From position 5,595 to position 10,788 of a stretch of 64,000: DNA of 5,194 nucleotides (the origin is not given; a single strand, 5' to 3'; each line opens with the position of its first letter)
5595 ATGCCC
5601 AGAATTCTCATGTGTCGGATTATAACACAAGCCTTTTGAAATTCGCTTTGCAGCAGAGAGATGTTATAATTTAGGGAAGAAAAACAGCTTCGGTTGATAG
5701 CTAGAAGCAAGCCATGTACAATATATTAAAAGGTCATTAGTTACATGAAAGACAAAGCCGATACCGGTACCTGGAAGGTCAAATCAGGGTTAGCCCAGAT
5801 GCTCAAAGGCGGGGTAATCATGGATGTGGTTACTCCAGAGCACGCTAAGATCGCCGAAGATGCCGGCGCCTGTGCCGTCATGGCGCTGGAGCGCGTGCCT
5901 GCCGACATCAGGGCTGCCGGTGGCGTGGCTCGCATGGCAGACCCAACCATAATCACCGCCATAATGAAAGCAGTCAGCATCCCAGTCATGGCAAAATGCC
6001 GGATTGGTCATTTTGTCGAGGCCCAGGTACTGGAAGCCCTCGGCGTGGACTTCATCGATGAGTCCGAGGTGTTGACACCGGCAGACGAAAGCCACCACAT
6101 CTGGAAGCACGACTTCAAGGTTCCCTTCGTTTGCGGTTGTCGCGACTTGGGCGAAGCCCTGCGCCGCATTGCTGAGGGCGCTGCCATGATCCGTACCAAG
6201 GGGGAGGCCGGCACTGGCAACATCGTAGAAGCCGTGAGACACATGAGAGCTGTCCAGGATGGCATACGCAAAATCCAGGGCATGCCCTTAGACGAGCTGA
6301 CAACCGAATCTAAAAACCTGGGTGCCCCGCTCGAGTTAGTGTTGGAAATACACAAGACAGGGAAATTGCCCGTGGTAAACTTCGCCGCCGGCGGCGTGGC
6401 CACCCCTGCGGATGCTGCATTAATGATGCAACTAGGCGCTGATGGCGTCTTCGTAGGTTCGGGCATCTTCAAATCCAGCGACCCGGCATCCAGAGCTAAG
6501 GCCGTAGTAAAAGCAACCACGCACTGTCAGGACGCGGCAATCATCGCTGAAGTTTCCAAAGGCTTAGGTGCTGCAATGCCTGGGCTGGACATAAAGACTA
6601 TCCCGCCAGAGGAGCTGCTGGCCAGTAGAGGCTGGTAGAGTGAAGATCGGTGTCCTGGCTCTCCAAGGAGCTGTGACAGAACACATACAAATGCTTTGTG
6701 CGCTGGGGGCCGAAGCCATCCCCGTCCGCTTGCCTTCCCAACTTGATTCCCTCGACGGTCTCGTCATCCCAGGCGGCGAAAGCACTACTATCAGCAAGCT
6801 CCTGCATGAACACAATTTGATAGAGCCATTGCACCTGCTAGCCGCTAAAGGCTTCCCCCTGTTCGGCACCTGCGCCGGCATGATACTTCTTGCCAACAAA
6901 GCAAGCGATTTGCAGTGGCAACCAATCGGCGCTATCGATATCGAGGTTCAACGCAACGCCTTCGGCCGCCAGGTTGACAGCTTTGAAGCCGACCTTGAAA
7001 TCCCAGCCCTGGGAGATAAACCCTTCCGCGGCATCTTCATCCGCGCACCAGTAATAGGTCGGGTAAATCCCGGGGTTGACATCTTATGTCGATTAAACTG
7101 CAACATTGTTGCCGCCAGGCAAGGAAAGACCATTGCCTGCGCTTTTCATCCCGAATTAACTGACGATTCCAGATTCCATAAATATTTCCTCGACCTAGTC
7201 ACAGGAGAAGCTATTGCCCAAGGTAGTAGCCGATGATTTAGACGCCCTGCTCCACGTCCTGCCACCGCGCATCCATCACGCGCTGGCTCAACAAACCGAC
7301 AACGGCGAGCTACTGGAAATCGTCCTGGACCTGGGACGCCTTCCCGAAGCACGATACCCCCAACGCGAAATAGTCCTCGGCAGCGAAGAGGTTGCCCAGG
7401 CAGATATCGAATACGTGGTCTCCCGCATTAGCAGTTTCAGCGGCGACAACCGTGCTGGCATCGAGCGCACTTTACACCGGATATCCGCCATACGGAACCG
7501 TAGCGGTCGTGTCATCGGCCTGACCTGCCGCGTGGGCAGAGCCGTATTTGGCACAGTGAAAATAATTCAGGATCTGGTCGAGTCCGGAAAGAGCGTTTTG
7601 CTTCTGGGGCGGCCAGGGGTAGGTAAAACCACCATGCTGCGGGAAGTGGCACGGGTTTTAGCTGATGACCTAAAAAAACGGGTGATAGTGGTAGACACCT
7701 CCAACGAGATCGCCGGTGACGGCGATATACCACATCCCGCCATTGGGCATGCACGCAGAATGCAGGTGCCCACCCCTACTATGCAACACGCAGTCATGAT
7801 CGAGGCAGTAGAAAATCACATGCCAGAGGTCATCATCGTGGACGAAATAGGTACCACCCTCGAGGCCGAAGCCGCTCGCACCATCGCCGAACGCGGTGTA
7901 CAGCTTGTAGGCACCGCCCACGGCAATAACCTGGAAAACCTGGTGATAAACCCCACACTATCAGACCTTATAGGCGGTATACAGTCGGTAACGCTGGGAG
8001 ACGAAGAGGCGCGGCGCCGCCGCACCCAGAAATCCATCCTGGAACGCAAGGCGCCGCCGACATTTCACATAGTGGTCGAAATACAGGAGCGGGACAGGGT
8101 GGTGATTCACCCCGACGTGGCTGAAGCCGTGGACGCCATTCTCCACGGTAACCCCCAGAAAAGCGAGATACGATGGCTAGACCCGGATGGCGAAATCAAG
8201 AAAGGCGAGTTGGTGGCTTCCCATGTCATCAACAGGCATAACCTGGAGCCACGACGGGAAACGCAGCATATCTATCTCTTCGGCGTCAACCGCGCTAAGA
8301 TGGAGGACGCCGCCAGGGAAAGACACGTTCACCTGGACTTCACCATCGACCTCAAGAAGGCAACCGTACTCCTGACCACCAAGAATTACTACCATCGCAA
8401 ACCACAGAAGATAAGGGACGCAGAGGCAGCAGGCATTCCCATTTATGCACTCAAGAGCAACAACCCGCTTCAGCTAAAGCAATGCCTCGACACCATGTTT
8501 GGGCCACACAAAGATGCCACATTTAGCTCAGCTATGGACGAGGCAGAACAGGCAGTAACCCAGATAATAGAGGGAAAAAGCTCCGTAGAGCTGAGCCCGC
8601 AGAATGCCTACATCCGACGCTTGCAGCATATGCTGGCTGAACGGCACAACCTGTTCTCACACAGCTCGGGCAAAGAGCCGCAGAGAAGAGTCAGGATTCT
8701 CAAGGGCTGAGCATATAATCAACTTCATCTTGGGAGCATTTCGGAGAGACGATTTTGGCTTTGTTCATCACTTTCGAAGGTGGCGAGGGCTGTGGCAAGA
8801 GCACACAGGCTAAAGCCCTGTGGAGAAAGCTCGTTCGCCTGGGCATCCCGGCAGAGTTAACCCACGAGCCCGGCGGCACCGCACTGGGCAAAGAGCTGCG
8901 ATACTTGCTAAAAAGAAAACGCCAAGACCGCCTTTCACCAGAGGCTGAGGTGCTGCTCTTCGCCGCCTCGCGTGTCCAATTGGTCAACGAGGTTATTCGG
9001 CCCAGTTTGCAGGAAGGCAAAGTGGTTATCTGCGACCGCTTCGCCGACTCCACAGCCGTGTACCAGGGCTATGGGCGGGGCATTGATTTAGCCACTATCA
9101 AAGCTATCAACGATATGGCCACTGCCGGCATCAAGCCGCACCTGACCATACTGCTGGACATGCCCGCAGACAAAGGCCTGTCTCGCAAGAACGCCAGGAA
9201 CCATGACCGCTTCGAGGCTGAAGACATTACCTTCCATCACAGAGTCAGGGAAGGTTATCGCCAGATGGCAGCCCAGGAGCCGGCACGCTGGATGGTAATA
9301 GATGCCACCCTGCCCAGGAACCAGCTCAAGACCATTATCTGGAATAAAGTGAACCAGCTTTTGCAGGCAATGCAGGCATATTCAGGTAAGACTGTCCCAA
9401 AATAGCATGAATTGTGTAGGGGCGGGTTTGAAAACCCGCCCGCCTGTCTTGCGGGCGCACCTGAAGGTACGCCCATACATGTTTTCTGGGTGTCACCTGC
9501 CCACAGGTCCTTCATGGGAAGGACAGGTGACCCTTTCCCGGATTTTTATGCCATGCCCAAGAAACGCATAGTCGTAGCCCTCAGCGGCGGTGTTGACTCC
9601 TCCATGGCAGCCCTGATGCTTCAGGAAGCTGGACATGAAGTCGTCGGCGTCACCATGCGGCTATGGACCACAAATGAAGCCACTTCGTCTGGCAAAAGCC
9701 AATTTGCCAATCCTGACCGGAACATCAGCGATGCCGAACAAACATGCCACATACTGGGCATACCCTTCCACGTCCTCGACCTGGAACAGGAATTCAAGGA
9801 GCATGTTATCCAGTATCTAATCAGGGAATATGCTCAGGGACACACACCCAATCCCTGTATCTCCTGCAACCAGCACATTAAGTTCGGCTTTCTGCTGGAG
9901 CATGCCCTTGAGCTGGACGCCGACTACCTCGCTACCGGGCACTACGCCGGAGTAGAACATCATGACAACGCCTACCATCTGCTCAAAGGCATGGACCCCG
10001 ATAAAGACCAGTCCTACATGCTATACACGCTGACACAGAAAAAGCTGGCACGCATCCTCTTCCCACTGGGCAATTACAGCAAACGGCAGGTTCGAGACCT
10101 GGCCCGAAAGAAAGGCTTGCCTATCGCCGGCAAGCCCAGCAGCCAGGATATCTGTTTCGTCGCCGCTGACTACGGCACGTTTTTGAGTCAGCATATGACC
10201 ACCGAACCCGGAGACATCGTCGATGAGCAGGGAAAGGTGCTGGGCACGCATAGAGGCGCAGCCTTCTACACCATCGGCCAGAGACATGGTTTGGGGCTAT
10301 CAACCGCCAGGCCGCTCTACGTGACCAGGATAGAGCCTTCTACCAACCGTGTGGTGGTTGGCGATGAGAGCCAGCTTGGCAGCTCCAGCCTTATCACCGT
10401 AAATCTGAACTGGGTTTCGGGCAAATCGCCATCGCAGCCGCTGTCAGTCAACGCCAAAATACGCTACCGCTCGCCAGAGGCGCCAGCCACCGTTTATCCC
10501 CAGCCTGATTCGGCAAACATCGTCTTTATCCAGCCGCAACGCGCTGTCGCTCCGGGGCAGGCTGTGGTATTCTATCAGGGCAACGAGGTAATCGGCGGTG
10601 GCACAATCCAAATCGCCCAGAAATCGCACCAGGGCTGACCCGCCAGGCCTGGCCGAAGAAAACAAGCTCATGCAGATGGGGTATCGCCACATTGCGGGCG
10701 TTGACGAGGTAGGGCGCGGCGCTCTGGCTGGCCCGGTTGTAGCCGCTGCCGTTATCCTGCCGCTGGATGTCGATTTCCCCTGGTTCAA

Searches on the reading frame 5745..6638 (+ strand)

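Call 22: search_protein_families(library=pfam, proteins=[window:5745-6638:+], max_evalue=0.00001)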
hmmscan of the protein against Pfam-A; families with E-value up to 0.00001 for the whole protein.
window:5745-6638:+ (297 aa): 2 families
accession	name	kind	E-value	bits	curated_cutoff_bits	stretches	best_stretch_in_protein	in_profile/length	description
PF01680.23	SOR_SNZ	-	9e-110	365.8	27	1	10-215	2-207/207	SOR/SNZ family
PF05690.20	ThiG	-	1.5e-08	34.7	23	1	201-265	169-231/247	Thiazole biosynthesis protein ThiG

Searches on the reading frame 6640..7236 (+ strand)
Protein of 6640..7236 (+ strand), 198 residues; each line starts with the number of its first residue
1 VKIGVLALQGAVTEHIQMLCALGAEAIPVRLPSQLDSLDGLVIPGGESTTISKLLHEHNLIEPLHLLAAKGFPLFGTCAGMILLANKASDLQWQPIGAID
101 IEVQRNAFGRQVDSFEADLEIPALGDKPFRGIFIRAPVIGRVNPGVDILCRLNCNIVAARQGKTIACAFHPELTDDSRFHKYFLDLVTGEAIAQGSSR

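Call 22: search_protein_families(library=pfam, proteins=[window:6640-7236:+], max_evalue=0.00001)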
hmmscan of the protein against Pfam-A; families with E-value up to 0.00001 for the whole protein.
window:6640-7236:+ (198 aa): 2 families
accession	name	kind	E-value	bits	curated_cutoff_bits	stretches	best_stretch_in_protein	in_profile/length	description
PF01174.25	SNO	-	8.4e-58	195.8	27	1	5-185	1-184/188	SNO glutamine amidotransferase family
PF07685.20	GATase_3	-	6.6e-07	29.6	27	1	30-118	31-129/196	CobB/CobQ-like glutamine amidotransferase domain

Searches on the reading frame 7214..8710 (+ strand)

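Call 22: search_protein_families(library=pfam, proteins=[window:7214-8710:+], max_evalue=0.00001)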
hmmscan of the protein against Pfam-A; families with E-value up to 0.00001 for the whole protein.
window:7214-8710:+ (498 aa): 6 families
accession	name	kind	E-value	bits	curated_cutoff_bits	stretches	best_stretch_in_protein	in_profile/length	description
PF25516.1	PTPase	-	1.6e-19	70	27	1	352-429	2-79/79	Phosphotyrosine protein phosphatase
PF01424.28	R3H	-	2.1e-12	47.3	26.8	1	444-497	7-60/60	R3H domain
PF19568.5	Spore_III_AA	-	8.8e-12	45.2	27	1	123-253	142-275/306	Sporulation stage III, protein AA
PF13604.12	AAA_30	-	2.4e-07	31.1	27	1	117-223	9-108/191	AAA domain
PF03266.21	NTPase_1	-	5.8e-06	26.7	23.9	0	128-151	2-25/168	NTPase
PF00004.35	AAA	-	9.1e-06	26.6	21.2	0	128-219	1-73/131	ATPase family associated with various cellular activities (AAA)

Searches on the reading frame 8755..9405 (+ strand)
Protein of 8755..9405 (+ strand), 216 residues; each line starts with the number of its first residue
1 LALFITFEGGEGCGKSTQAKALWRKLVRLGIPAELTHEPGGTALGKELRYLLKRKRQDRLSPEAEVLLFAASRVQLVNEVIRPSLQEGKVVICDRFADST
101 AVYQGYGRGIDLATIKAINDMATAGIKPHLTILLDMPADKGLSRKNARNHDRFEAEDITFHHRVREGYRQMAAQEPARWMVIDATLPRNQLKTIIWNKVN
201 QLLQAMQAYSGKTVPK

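Call 22: search_protein_families(library=pfam, proteins=[window:8755-9405:+], max_evalue=0.00001)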
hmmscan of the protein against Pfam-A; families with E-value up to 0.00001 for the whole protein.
window:8755-9405:+ (216 aa): 2 families
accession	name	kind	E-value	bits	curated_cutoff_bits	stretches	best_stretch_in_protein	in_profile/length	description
PF02223.23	Thymidylate_kin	-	3.1e-49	167.6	27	1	7-193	1-183/185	Thymidylate kinase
PF13521.12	AAA_28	-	6.8e-09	36.6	27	1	5-171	2-149/164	AAA domain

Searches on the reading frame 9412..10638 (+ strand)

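Call 22: search_protein_families(library=pfam, proteins=[window:9412-10638:+], max_evalue=0.00001)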
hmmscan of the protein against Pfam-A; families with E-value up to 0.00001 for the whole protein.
window:9412-10638:+ (408 aa): 5 families
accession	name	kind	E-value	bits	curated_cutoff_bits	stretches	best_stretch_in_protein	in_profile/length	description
PF03054.22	tRNA_Me_trans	-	6.3e-75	251.7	20.6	1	51-251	1-201/202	tRNA methyl transferase HUP domain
PF20259.3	tRNA_Me_trans_M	-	2e-22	78.9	27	1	256-318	2-66/66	tRNA methyl transferase PRC-barrel domain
PF20258.4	tRNA_Me_trans_C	-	2.8e-21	76.1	20.6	1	325-399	2-77/77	Aminomethyltransferase beta-barrel domain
PF24167.1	DUF7411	-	5.4e-06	26.6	28.7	0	53-138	3-72/194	Family of unknown function (DUF7411)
PF02540.23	NAD_synthase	-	6e-06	26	21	0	50-93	18-63/242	NAD synthase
